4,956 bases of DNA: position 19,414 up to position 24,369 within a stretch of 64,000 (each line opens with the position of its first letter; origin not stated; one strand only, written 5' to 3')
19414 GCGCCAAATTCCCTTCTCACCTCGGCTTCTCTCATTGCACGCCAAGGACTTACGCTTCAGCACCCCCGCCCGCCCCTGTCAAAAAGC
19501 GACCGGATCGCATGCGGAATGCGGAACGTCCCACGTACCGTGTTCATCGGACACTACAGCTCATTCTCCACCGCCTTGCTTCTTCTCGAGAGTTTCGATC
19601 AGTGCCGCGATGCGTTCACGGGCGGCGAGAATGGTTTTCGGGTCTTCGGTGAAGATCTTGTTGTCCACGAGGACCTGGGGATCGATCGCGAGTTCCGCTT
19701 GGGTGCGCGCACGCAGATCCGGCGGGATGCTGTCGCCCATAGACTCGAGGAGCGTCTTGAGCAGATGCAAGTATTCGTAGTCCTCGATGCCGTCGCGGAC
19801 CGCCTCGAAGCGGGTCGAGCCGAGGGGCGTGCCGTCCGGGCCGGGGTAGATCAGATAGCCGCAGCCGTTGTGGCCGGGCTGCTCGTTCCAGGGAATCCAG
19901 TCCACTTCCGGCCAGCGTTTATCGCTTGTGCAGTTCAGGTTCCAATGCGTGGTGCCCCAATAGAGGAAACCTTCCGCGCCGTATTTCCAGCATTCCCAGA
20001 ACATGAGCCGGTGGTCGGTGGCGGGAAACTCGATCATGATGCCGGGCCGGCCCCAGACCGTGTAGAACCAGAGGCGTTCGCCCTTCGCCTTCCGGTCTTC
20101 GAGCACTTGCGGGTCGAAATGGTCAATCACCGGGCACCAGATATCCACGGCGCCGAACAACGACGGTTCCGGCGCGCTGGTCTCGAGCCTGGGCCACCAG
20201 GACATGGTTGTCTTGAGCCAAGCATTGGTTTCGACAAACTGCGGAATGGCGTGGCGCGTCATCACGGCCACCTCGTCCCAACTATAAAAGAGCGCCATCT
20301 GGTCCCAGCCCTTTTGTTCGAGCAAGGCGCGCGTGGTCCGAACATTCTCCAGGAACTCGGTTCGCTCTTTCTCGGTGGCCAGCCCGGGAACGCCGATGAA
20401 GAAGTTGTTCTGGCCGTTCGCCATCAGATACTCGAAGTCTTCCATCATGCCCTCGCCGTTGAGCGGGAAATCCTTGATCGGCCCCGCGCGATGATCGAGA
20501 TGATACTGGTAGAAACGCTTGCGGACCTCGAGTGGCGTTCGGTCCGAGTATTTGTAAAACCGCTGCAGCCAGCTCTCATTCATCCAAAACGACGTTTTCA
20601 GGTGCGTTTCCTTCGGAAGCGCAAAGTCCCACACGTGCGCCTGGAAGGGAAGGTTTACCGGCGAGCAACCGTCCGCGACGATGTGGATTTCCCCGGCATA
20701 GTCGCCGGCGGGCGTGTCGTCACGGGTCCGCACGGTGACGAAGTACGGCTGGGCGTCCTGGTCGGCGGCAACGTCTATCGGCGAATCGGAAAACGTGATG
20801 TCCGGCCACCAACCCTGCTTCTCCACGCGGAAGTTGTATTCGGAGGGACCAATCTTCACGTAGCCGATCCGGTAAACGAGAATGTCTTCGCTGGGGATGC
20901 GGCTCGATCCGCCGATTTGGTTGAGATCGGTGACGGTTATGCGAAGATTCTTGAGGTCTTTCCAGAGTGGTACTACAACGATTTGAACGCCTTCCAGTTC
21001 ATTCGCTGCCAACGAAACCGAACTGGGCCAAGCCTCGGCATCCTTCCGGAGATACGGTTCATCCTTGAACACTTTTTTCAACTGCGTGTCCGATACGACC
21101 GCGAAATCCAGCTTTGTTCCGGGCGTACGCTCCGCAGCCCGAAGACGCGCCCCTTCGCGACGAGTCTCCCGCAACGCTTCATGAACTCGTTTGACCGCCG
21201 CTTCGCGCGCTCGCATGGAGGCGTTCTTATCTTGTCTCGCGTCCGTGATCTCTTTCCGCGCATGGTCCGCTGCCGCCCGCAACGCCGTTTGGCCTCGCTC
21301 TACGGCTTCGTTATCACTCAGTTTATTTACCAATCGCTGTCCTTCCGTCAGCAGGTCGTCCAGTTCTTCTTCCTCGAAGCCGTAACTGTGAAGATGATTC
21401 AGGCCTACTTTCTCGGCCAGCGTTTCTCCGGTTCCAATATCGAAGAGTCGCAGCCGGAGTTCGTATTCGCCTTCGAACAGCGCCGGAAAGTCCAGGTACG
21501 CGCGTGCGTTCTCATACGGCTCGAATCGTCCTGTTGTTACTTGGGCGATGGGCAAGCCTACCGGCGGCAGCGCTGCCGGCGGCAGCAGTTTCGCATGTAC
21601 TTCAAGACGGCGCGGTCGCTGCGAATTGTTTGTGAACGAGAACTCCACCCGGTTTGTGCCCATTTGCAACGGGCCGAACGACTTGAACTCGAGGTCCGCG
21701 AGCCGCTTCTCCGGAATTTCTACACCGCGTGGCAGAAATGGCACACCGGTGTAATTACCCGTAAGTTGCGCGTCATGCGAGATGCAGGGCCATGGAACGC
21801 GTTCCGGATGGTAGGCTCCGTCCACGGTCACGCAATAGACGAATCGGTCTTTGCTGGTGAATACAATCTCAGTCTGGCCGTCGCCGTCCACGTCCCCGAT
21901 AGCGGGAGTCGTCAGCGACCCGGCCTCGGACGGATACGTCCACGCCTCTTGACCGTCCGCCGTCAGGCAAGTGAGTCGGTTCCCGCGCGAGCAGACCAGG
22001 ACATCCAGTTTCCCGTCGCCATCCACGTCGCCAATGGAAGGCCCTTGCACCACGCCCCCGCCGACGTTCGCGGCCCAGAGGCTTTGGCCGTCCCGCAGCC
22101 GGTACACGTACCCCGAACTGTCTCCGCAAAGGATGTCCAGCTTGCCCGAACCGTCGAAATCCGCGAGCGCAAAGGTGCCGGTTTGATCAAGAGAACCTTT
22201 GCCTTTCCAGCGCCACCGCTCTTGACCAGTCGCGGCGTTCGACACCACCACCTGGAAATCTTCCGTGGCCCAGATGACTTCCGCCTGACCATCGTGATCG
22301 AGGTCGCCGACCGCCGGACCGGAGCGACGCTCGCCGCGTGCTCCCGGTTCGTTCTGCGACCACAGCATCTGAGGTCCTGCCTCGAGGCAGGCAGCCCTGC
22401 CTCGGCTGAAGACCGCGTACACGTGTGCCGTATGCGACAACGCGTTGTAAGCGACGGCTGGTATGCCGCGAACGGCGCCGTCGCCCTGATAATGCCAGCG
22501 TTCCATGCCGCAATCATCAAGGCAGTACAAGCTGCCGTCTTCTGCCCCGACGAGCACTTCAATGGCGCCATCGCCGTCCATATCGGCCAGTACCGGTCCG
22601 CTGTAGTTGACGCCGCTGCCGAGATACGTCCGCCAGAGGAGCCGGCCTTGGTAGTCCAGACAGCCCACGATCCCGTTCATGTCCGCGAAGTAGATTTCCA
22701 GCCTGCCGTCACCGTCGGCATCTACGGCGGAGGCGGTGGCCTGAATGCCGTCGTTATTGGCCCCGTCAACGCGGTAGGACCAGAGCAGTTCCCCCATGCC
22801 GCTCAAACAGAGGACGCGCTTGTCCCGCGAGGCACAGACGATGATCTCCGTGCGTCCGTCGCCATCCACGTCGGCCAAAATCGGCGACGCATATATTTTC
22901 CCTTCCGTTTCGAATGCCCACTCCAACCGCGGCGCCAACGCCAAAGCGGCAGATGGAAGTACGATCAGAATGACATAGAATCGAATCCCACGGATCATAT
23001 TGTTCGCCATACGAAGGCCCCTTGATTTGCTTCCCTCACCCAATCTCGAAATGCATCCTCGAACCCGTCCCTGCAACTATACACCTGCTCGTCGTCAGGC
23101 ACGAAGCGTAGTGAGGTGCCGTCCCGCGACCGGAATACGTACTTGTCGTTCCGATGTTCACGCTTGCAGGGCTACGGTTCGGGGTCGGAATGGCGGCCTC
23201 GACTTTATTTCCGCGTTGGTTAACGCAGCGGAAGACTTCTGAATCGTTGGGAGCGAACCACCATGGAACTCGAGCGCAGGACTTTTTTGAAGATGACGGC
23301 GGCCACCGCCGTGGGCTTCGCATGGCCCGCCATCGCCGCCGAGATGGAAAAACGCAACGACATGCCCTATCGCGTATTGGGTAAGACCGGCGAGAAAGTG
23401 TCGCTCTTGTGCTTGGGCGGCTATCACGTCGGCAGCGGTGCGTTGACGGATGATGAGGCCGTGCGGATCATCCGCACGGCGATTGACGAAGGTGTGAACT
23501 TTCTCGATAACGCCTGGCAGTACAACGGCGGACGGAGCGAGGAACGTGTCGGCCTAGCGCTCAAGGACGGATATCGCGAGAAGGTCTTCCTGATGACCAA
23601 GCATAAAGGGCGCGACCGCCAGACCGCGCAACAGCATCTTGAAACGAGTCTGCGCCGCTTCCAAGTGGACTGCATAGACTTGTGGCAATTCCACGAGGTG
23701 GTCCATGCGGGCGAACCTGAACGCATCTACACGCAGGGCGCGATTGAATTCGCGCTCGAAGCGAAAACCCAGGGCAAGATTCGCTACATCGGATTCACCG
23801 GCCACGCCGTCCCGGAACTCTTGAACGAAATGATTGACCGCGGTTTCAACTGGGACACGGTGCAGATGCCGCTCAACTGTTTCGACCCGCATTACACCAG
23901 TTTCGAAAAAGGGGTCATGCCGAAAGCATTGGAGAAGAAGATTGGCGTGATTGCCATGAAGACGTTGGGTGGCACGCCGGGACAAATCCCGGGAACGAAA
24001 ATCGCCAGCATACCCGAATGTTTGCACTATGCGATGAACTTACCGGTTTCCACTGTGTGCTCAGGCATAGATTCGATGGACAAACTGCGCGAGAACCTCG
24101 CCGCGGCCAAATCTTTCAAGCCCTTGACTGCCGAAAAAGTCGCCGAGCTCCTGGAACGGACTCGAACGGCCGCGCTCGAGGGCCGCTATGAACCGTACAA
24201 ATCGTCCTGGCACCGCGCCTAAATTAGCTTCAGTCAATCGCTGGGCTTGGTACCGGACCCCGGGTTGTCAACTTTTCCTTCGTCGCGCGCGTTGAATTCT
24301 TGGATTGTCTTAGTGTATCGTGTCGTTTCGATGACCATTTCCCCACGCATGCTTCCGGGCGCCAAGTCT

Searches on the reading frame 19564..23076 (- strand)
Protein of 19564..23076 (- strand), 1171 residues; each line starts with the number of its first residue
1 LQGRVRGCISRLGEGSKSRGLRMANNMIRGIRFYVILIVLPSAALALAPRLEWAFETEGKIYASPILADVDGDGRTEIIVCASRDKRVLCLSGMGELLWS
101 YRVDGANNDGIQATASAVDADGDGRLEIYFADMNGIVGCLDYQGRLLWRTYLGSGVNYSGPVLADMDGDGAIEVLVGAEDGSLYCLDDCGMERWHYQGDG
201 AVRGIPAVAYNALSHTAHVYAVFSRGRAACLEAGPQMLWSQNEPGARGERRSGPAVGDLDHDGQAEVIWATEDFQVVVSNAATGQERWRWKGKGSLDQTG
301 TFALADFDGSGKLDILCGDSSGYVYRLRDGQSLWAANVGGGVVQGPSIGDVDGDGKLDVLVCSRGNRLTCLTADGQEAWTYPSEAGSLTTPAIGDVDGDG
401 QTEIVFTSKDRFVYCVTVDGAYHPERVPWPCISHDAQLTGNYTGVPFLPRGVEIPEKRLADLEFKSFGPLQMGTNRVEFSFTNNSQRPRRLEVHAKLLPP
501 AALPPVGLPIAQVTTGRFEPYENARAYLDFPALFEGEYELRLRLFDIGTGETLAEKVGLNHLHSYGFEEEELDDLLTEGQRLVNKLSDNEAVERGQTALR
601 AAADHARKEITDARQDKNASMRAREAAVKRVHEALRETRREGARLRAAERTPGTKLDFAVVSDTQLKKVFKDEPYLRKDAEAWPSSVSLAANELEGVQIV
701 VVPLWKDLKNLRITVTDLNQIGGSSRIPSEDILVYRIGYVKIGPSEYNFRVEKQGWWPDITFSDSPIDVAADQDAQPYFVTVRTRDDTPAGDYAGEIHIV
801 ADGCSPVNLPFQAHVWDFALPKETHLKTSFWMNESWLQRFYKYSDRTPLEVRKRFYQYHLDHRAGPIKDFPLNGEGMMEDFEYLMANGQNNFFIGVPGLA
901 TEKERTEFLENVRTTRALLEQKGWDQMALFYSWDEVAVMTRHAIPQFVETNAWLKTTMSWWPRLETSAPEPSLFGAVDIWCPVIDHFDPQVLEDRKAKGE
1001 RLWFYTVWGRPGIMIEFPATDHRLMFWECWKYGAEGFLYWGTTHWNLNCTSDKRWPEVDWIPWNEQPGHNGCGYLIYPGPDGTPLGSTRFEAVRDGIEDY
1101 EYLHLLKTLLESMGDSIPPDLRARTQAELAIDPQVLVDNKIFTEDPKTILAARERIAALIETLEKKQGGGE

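Call 5: search_protein_families(library=pfam, proteins=[window:19564-23076:-], max_evalue=0.01)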
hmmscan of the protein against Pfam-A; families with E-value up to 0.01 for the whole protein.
window:19564-23076:- (1171 aa): 8 families
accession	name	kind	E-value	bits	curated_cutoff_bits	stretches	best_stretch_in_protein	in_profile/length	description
PF13517.12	FG-GAP_3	-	6.2e-29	100.8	26.9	4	350-405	1-60/61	FG-GAP-like repeat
PF25292.1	Beta-prop_CGLA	-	3.8e-27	96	26.8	4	164-201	37-74/316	Lambda-carrageenase beta-propeller domain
PF13570.13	Beta-prop_ACSF4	-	7e-23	82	133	2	51-225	83-244/329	Beta-alanine-activating enzyme, beta-propeller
PF13320.12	GH123_cat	-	5.8e-19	69.1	23.1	1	900-1106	126-324/324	Glycoside hydrolase 123, catalytic domain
PF01839.29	FG-GAP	-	3.3e-16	59.2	22.1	0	347-361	6-20/37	FG-GAP repeat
PF13360.13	PQQ_2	-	3.7e-12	46.8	27.6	2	134-289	2-143/233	Outer membrane protein assembly factor BamB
PF14783.12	BBS2_Mid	-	2.2e-07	31.4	27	0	66-183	3-105/108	Ciliary BBSome complex subunit 2, middle region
PF15907.11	Itfg2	-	9.2e-05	22.3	27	0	51-82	241-271/330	Integrin-alpha FG-GAP repeat-containing protein 2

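Call 8: search_protein_families(library=ncbifam, proteins=[window:19564-23076:-], max_evalue=0.01)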
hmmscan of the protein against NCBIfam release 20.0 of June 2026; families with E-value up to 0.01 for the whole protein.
window:19564-23076:- (1171 aa): 4 families
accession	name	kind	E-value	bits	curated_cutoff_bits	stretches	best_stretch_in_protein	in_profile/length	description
TIGR03300.1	assembly_YfgL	equivalog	2.5e-11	42.9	285.2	2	98-212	43-147/377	outer membrane protein assembly factor BamB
NF052506.1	PA5033_fam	subfamily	6.2e-08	31.8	100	1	256-412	120-274/284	PA5033 family protein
NF052323.1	T9SSA_dep_M6i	equivalog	7.2e-08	30.8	600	1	344-411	787-859/1043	T9SS-dependent M6-like inactivated metalloprotease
NF008351.0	PRK11138.1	equivalog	1.8e-05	23.4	423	0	275-389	80-194/394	outer membrane protein assembly factor BamB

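Call 65: list_cluster_members(proteins=[window:19564-23010:-, window:19564-22998:-, window:19564-23076:-, window:13851-14015:-])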
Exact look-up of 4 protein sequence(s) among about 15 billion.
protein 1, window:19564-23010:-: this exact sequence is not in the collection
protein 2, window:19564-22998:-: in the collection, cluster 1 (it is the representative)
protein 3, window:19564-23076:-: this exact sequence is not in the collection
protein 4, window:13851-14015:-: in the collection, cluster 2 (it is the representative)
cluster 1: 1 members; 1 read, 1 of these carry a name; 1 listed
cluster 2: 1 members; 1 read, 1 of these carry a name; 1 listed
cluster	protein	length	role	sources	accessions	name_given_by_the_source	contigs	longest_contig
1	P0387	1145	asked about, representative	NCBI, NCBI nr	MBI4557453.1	MAG: VCBS repeat-containing protein [Candidatus Hydrogenedentes bacterium] | VCBS repeat-containing protein [Candidatus Hydrogenedentota bacterium]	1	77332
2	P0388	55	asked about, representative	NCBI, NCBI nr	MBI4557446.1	MAG: hypothetical protein HY706_07680 [Candidatus Hydrogenedentes bacterium] | hypothetical protein [Candidatus Hydrogenedentota bacterium]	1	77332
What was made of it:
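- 19561..22998 (-): Intact paralog: FG-GAP/VCBS beta-propeller plus GH123 (formerly DUF4091) catalytic-domain protein. It is 1145 aa as annotated (MBI4557453.1); the longest ORF runs to 23076. Pfam FG-GAP_3 E 6e-29 and GH123_cat E 6e-19 (call 5); exact match in NCBI (call 65).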

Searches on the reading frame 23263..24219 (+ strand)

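Call 58: search_protein_families(library=pfam, proteins=[window:23263-24219:+], max_evalue=0.001)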
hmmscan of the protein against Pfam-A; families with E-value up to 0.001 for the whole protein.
window:23263-24219:+ (319 aa): 1 family
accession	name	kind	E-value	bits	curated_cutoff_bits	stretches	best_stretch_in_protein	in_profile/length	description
PF00248.27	Aldo_ket_red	-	1.7e-35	123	24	1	49-237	2-194/291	Aldo/keto reductase family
